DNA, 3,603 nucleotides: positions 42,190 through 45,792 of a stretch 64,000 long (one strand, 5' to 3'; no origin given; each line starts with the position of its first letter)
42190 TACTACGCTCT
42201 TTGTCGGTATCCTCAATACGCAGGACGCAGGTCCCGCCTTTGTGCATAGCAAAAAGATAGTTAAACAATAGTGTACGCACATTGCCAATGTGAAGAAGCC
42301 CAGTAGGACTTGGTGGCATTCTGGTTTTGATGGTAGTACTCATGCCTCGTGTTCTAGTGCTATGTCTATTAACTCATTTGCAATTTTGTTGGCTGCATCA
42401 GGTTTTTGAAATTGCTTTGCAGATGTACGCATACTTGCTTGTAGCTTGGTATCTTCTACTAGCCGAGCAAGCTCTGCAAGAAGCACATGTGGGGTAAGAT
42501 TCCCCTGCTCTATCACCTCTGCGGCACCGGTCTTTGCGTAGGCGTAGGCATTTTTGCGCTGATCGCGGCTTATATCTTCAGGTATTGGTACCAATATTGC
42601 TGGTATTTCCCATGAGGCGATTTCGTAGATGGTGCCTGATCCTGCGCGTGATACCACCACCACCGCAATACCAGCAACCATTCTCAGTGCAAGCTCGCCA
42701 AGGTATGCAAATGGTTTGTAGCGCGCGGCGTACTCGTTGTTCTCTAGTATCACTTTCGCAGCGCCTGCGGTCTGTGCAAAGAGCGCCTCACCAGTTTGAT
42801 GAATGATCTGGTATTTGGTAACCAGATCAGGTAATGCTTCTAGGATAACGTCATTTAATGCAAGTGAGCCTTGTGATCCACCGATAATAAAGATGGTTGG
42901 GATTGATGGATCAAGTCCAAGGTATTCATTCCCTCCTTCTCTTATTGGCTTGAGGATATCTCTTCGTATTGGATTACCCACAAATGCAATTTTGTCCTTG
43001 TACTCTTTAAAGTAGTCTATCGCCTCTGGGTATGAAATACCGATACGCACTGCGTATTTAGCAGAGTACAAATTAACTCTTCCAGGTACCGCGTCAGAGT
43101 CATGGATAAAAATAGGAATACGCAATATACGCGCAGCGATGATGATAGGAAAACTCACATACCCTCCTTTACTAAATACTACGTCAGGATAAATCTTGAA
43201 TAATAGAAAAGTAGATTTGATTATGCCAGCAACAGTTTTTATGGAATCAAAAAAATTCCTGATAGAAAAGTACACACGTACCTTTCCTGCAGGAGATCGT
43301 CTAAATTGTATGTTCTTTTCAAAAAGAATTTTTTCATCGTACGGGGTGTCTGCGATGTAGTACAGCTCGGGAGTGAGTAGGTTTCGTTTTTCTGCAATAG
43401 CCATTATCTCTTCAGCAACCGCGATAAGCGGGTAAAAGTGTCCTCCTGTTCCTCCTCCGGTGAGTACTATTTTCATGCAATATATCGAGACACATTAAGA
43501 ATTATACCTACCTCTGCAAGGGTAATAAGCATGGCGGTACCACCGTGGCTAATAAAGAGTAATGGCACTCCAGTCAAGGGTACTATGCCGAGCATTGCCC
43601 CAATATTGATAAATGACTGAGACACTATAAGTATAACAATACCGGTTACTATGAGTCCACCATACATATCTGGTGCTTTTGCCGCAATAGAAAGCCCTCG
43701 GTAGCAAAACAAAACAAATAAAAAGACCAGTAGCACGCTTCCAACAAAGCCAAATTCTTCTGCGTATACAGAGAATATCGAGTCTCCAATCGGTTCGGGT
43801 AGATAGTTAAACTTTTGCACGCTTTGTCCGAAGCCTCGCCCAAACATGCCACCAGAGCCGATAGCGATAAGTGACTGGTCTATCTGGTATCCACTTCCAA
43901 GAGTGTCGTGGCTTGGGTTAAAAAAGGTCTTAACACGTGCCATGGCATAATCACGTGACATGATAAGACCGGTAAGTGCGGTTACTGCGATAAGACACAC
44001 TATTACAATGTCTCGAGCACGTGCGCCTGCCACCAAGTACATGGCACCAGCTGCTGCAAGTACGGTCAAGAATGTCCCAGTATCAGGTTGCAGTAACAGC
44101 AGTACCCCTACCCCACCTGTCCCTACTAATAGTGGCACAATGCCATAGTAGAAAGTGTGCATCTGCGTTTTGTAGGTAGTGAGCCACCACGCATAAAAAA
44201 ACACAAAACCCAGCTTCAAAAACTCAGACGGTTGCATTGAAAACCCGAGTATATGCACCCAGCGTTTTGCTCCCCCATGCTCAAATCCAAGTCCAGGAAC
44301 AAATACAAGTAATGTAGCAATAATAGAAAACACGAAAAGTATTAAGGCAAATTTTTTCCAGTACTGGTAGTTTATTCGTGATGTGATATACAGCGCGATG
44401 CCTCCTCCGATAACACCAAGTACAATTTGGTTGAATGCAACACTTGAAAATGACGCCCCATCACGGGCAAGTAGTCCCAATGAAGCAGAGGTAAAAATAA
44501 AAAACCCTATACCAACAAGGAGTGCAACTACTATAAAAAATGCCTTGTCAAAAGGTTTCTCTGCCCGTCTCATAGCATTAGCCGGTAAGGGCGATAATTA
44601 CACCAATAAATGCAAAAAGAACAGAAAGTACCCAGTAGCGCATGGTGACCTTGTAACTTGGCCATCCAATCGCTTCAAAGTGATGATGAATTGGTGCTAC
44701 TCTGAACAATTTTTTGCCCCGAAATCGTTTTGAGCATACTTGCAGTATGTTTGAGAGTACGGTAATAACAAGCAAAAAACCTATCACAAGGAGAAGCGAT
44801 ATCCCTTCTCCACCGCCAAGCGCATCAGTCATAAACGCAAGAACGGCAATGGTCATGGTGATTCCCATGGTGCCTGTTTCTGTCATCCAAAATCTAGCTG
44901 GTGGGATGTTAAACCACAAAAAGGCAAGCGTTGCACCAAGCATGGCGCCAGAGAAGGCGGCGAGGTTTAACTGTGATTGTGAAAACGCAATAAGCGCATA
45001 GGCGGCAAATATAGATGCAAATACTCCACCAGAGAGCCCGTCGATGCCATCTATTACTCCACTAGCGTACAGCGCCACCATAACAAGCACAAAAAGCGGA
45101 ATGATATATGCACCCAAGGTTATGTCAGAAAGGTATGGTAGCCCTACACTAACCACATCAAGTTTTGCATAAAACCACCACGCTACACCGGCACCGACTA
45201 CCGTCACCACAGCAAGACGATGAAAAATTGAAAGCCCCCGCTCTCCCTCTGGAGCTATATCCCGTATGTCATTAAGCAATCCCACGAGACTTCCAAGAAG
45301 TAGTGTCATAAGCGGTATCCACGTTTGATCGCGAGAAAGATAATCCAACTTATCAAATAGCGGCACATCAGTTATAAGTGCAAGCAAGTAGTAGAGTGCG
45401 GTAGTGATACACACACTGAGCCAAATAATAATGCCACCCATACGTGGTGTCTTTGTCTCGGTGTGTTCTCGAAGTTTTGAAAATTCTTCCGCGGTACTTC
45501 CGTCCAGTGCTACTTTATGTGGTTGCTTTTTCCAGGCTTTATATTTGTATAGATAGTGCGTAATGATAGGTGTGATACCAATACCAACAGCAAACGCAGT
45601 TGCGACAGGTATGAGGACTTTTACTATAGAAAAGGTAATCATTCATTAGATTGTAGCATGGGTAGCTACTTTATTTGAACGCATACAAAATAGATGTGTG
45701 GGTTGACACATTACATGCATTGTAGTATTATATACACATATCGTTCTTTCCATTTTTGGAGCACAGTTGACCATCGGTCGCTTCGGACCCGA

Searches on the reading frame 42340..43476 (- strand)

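Call 10: search_protein_families(library=pfam, proteins=[window:42340-43476:-])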
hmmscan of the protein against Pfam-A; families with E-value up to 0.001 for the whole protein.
window:42340-43476:- (378 aa): 2 families
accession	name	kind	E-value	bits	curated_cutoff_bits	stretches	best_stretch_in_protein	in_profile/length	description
PF04101.22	Glyco_tran_28_C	-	2.4e-32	112.7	22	1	194-364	1-165/166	Glycosyltransferase family 28 C-terminal domain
PF03033.26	Glyco_transf_28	-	1.4e-26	93.6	26.2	1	3-146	1-138/139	Glycosyltransferase family 28 N-terminal domain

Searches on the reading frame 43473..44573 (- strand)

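Call 10: search_protein_families(library=pfam, proteins=[window:43473-44573:-])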
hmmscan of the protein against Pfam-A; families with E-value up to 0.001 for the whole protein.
window:43473-44573:- (366 aa): 1 family
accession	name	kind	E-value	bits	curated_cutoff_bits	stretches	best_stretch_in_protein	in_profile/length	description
PF01098.24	FTSW_RODA_SPOVE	-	5.9e-93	312.1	26.4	1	11-364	3-353/356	Cell cycle protein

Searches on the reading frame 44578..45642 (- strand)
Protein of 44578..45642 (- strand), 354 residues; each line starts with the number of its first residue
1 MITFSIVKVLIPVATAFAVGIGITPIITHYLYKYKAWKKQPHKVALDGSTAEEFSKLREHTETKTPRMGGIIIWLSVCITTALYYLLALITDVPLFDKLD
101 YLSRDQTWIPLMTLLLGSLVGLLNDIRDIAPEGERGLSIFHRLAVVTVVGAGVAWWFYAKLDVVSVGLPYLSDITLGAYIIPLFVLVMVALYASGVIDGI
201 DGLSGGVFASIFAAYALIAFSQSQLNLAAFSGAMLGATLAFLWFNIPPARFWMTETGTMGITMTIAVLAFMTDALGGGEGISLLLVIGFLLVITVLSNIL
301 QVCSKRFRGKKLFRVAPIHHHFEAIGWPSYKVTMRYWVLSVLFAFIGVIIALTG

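Call 10: search_protein_families(library=pfam, proteins=[window:44578-45642:-])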
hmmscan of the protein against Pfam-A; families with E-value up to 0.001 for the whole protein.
window:44578-45642:- (354 aa): 1 family
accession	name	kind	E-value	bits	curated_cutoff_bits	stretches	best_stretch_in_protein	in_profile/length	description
PF00953.26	Glycos_transf_4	-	7.2e-21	75.3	27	1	109-271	3-158/160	Glycosyl transferase family 4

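Call 24: find_homologous_proteins(query=window:44578-45642:-, max_evalue=1e-60)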
Query window:44578-45642:- (354 aa): 7982 proteins with E <= 1e-60 among 8000 candidates; the best 120 are listed.
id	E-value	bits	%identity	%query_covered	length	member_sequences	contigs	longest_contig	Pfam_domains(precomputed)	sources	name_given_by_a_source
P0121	1.8e-217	739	94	100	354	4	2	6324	PF00953.27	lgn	-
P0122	1.1e-201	688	87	100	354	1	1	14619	PF00953.27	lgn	-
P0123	4.0e-171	587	75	100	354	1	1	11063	PF00953.27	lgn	-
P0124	5.4e-155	534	69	97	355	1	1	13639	PF00953.27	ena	-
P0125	7.0e-151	520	67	100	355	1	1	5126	PF00953.27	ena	-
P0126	4.4e-150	518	68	97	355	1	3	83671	PF00953.27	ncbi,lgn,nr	ncbi:hypothetical protein HYW58_00370 [Candidatus Kaiserbacteria bacterium]|nr:hypothetical protein 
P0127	5.3e-150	518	67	99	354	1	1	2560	PF00953.27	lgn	-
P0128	9.1e-150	517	65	100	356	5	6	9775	PF00953.27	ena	-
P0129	3.4e-149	515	67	97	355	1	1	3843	PF00953.27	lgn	-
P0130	4.8e-149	514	67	93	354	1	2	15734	PF00953.27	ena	-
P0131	6.6e-149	514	67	97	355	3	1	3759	PF00953.27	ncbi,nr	ncbi:MAG TPA: hypothetical protein ENI63_00150 [Candidatus Kaiserbacteria bacterium]|nr:hypothetical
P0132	1.5e-148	513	66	96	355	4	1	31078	PF00953.27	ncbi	-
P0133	3.9e-147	508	67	92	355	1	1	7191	PF00953.27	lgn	-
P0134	1.6e-146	506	65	98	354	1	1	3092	PF00953.27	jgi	jgi:phospho-N-acetylmuramoyl-pentapeptide-transferase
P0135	2.5e-146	506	64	99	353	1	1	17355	PF00953.27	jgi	-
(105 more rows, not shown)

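Call 25: find_encoding_contigs(protein=P0121, flank=3000, max_places=4)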
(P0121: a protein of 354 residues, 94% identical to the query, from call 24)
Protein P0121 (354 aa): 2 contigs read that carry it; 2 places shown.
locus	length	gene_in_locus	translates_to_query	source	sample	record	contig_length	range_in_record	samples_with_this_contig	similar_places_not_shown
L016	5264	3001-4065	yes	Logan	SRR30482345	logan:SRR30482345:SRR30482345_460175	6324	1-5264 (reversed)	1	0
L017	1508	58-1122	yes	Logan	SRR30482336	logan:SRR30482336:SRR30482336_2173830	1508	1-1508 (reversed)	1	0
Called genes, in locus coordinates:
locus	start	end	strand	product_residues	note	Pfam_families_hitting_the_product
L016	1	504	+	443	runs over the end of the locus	PF01336:tRNA_anti-codon, PF00152:tRNA-synt_2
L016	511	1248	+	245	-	PF02616:SMC_ScpA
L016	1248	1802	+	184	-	PF04079:SMC_ScpB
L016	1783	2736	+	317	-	PF00768:Peptidase_S11, PF13354:Beta-lactamase2 (weak)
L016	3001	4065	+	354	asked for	PF00953:Glycos_transf_4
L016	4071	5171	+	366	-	PF01098:FTSW_RODA_SPOVE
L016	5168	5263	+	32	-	?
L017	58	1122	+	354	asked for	PF00953:Glycos_transf_4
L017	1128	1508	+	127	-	?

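Call 26: find_encoding_contigs(protein=P0124, flank=6000, max_places=3)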
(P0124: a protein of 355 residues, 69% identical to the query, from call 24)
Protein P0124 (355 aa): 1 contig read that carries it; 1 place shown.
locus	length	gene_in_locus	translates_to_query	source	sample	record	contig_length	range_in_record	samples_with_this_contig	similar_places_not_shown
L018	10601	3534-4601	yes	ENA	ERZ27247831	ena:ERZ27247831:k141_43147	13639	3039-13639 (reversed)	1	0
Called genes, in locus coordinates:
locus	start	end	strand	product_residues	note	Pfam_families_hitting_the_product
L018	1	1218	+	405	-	?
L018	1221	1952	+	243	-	PF02616:SMC_ScpA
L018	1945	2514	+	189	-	PF04079:SMC_ScpB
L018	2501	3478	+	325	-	PF00768:Peptidase_S11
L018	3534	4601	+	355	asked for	PF00953:Glycos_transf_4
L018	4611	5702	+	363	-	PF01098:FTSW_RODA_SPOVE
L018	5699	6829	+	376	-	PF03033:Glyco_transf_28, PF04101:Glyco_tran_28_C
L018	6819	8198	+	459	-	PF00749:tRNA-synt_1c, PF19269:Anticodon_2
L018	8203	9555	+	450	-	PF01551:Peptidase_M23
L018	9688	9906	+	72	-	PF04070:DUF378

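Call 27: find_encoding_contigs(protein=P0126, flank=10000, max_places=3)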
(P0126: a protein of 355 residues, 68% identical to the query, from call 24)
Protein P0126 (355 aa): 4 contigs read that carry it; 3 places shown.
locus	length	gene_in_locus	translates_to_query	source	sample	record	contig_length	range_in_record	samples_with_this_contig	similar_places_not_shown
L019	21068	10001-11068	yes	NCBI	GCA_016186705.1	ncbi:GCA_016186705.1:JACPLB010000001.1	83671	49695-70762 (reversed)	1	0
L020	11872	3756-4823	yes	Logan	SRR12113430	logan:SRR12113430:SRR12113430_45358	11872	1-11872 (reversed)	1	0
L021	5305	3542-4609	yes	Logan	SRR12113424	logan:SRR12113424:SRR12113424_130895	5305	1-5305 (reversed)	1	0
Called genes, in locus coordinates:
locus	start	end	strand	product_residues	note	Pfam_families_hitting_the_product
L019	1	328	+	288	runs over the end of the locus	PF02653:BPD_transp_2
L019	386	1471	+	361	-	PF04348:LppC, PF13458:Peripla_BP_6, PF13433:Peripla_BP_5 (weak), PF01094:ANF_receptor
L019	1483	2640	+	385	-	PF13433:Peripla_BP_5, PF13458:Peripla_BP_6, PF01094:ANF_receptor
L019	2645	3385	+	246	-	PF13476:AAA_23 (faint), PF00005:ABC_tran, PF13304:AAA_21 (faint), PF12399:BCA_ABC_TP_C (weak)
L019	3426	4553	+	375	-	PF13458:Peripla_BP_6, PF13433:Peripla_BP_5, PF01094:ANF_receptor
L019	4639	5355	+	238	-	PF00005:ABC_tran, PF02463:SMC_N (weak), PF13304:AAA_21 (faint)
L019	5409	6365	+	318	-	PF00579:tRNA-synt_1b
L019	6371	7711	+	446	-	PF01336:tRNA_anti-codon, PF00152:tRNA-synt_2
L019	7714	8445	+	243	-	PF02616:SMC_ScpA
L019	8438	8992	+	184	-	PF04079:SMC_ScpB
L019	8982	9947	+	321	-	PF00768:Peptidase_S11, PF13354:Beta-lactamase2 (faint)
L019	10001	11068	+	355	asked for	PF00953:Glycos_transf_4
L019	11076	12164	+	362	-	PF01098:FTSW_RODA_SPOVE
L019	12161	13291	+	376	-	PF03033:Glyco_transf_28, PF02350:Epimerase_2 (weak), PF04101:Glyco_tran_28_C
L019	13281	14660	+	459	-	PF00749:tRNA-synt_1c, PF19269:Anticodon_2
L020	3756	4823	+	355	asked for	PF00953:Glycos_transf_4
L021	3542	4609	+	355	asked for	PF00953:Glycos_transf_4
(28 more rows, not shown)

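Call 54: list_cluster_members(proteins=[P0121, P0001, P0002, P0122])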
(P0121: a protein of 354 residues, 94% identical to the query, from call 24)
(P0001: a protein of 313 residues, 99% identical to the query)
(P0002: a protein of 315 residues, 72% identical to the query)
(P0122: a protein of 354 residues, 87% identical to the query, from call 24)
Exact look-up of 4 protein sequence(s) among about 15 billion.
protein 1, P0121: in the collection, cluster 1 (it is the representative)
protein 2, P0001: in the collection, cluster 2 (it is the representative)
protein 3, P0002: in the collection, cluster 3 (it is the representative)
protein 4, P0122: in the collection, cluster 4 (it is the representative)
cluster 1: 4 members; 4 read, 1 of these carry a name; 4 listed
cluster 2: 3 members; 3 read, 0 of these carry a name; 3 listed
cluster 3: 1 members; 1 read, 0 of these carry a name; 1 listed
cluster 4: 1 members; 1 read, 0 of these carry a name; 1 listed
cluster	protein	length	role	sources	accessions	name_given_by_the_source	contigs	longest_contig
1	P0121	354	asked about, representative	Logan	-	-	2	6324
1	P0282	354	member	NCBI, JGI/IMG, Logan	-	phospho-N-acetylmuramoyl-pentapeptide-transferase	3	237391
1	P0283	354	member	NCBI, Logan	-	-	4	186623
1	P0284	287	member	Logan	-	-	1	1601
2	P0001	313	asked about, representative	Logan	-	-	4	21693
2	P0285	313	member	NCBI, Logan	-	-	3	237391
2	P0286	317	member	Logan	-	-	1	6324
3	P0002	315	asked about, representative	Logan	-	-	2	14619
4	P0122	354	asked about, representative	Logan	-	-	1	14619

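Call 55: find_encoding_contigs(protein=P0284, flank=3000, max_places=3)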
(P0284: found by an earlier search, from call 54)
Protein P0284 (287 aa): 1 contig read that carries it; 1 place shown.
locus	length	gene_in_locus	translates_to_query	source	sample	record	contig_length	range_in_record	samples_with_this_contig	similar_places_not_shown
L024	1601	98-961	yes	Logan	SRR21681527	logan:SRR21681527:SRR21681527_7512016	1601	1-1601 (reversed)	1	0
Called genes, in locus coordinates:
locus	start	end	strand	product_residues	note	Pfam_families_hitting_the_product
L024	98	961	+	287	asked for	PF00953:Glycos_transf_4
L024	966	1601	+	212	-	?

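Call 56: find_encoding_contigs(protein=window:44578-45642:-, flank=1000, max_places=6)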
Protein window:44578-45642:- (354 aa): 6 contigs read that carry it; 6 places shown.
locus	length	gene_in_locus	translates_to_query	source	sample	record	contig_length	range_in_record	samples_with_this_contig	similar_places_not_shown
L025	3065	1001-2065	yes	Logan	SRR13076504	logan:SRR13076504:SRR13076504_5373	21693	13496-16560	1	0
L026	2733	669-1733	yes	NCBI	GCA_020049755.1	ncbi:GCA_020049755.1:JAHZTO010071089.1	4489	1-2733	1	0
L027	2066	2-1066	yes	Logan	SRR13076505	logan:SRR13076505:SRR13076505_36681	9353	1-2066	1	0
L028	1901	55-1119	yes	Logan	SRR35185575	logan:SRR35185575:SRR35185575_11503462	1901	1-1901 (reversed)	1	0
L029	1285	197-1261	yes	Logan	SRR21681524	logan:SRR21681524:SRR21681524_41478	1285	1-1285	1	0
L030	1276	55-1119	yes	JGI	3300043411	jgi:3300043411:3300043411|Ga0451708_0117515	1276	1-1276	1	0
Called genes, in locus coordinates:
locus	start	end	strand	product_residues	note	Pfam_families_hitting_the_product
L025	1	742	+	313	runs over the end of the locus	PF13354:Beta-lactamase2, PF00768:Peptidase_S11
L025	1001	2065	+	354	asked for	PF00953:Glycos_transf_4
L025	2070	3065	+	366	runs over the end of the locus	PF01098:FTSW_RODA_SPOVE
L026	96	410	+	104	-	-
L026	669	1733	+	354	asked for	PF00953:Glycos_transf_4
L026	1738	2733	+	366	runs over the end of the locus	PF01098:FTSW_RODA_SPOVE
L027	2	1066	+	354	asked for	PF00953:Glycos_transf_4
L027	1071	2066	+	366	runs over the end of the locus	PF01098:FTSW_RODA_SPOVE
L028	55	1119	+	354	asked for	PF00953:Glycos_transf_4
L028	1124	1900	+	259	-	?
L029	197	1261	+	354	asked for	PF00953:Glycos_transf_4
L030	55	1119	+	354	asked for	PF00953:Glycos_transf_4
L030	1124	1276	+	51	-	?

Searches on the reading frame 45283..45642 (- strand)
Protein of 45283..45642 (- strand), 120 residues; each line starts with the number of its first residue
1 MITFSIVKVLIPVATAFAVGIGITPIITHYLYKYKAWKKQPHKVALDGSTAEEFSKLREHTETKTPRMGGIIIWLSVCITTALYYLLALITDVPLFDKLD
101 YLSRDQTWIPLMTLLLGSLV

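Call 53: find_homologous_proteins(query=window:45283-45642:-, max_evalue=1e-20)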
Query window:45283-45642:- (120 aa): 41 proteins with E <= 1e-20 among 55 candidates.
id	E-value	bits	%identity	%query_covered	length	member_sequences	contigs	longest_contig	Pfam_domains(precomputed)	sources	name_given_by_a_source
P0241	7.5e-39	150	60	91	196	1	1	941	-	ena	-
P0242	9.8e-37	144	56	97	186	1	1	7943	-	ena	-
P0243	1.5e-36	143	56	95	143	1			-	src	-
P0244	3.6e-36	142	56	95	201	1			-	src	-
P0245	1.9e-34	136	53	100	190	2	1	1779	-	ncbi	ncbi:MAG: hypothetical protein AAB923_02210, partial [Patescibacteria group bacterium]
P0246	2.0e-34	136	54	94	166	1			-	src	-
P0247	2.4e-34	136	54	96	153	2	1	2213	-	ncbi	ncbi:MAG: hypothetical protein AAB899_01915, partial [Patescibacteria group bacterium]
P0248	2.7e-34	136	55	96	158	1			-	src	-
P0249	3.7e-34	135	55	88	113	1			-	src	-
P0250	5.2e-34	135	53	99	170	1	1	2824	-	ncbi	ncbi:MAG: phospho-N-acetylmuramoyl-pentapeptide-transferase, phospho-N-acetylmuramoyl-pentapeptide-t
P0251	8.1e-34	134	54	97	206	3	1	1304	-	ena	-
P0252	1.1e-33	134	56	97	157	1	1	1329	-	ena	-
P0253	1.2e-33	134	56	100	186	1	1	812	-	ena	-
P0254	3.1e-33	132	54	97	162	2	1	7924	-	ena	-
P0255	4.6e-33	132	56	90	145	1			-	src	-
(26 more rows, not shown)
